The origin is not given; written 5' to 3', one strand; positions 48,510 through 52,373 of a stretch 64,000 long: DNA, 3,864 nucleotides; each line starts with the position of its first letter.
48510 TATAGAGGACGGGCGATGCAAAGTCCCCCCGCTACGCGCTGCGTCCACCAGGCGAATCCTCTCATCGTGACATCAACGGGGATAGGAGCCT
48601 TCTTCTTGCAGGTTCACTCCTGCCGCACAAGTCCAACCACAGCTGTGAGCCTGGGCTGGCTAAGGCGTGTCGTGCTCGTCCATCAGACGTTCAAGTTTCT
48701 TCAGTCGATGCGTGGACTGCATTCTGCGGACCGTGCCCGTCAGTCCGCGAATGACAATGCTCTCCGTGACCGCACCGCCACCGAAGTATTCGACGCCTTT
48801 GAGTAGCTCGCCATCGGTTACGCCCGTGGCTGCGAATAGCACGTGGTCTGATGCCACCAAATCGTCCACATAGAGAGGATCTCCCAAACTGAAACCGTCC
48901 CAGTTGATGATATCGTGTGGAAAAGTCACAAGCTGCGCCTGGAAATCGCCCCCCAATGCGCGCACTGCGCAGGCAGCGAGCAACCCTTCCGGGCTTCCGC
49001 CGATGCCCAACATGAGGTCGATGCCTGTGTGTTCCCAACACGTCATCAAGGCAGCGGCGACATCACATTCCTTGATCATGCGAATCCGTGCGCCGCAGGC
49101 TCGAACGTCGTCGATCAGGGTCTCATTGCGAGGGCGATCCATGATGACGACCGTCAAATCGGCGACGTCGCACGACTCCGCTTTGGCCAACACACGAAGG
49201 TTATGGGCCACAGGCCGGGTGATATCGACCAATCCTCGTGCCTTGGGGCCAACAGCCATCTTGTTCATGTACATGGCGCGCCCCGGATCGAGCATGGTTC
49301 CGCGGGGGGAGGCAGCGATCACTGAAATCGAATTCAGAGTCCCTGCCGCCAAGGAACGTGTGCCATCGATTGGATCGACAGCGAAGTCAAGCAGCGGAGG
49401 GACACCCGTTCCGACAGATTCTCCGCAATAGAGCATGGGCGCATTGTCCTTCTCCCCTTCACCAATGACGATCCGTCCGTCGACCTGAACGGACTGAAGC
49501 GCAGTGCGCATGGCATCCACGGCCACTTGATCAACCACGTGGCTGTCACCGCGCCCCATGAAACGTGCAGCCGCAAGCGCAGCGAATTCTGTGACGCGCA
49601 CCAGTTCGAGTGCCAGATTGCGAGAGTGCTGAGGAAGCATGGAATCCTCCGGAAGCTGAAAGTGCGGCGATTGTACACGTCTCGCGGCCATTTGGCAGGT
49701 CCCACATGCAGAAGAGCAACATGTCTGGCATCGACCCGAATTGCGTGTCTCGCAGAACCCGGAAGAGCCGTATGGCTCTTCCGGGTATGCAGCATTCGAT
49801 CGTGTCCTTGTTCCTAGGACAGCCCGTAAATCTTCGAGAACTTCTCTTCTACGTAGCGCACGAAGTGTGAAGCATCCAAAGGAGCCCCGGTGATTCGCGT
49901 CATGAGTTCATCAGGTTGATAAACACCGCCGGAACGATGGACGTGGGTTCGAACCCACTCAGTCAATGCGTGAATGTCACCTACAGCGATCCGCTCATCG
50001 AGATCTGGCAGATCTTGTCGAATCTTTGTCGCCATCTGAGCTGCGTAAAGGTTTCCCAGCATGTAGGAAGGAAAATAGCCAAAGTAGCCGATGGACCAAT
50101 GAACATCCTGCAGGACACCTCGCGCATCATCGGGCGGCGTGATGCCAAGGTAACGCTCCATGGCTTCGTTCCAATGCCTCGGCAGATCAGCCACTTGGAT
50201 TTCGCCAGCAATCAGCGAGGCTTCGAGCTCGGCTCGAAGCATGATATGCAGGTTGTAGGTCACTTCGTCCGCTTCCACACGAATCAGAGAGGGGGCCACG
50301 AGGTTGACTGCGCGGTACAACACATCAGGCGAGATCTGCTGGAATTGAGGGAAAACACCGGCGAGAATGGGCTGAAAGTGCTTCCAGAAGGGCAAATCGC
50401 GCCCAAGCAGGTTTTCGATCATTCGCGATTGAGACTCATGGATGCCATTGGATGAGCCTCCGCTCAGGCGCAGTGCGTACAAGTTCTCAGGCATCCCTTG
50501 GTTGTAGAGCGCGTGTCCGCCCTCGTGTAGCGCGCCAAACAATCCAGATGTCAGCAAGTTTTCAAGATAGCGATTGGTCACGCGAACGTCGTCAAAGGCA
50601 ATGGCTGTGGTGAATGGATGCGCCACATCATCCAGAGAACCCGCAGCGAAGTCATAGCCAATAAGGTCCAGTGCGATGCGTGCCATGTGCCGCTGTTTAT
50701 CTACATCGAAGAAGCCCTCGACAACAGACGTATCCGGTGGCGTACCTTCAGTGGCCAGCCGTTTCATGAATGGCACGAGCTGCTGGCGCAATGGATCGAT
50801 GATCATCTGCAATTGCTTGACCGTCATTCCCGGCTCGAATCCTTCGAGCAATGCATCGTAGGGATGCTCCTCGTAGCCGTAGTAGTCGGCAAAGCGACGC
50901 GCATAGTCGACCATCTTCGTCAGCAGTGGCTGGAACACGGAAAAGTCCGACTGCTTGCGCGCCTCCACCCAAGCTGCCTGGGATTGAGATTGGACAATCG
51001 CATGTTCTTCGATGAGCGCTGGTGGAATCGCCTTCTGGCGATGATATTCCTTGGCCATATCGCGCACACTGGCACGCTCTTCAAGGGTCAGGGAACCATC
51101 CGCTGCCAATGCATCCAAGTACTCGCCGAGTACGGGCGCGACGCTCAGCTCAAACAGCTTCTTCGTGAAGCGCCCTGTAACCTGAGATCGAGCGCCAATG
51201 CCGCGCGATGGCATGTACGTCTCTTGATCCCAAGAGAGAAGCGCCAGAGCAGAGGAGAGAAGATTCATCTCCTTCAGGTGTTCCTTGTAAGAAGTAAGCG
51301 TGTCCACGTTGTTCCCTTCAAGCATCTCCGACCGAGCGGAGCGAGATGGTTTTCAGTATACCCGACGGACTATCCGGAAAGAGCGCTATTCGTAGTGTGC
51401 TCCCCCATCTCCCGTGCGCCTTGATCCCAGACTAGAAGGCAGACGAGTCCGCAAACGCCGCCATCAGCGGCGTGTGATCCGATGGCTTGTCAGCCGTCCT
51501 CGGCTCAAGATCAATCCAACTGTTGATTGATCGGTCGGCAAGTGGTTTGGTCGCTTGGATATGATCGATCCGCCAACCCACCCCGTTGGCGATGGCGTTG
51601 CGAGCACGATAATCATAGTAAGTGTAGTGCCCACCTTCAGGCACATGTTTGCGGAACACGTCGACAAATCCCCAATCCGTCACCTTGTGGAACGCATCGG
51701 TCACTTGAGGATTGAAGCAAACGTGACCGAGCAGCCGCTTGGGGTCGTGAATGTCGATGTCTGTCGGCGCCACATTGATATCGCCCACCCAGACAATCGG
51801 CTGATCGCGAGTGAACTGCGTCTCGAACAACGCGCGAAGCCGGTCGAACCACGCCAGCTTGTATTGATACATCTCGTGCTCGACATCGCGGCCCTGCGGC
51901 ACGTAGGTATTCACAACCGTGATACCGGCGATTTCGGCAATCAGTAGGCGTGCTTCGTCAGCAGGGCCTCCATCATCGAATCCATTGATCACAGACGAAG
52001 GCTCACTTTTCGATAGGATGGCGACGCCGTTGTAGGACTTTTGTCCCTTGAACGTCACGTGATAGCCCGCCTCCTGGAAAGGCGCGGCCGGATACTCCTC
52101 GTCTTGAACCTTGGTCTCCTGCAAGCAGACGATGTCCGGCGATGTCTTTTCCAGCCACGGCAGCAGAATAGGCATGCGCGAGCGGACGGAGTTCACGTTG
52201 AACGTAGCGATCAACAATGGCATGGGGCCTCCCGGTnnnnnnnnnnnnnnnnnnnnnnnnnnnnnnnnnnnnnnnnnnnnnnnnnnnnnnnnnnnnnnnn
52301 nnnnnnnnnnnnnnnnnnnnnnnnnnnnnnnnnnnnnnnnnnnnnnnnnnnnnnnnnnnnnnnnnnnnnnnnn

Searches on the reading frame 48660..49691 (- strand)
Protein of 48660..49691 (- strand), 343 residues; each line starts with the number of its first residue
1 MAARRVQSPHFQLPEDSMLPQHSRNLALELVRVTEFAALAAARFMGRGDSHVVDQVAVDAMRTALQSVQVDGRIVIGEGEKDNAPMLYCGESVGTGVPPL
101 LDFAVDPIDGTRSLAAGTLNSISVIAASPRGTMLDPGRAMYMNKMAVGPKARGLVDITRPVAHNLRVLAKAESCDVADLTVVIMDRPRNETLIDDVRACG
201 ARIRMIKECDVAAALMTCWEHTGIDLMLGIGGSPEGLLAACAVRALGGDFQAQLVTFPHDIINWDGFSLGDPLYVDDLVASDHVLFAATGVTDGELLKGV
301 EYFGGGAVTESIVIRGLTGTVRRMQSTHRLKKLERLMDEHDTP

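Call 71: search_protein_families(library=pfam, proteins=[window:48660-49691:-], max_evalue=0.00001)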
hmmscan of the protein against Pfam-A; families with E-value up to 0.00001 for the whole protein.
window:48660-49691:- (343 aa): 1 family
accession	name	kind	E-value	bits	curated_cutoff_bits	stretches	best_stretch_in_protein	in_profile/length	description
PF03320.18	FBPase_glpX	-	5.1e-121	403.7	27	1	24-328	1-307/307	Bacterial fructose-1,6-bisphosphatase, glpX-encoded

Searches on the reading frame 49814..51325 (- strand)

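Call 71: search_protein_families(library=pfam, proteins=[window:49814-51325:-], max_evalue=0.00001)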
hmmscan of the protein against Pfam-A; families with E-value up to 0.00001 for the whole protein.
window:49814-51325:- (503 aa): 1 family
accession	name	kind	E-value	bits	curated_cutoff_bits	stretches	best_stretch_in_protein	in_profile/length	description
PF02074.21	Peptidase_M32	-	3.1e-171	570.8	25.1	1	13-496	2-489/489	Carboxypeptidase Taq (M32) metallopeptidase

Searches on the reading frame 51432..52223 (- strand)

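Call 71: search_protein_families(library=pfam, proteins=[window:51432-52223:-], max_evalue=0.00001)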
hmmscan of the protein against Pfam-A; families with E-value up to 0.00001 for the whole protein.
window:51432-52223:- (263 aa): 1 family
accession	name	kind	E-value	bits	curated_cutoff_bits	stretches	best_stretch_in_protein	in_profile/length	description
PF03372.29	Exo_endo_phos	-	1.4e-30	107.1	24.5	1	6-250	1-225/225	Endonuclease/Exonuclease/phosphatase family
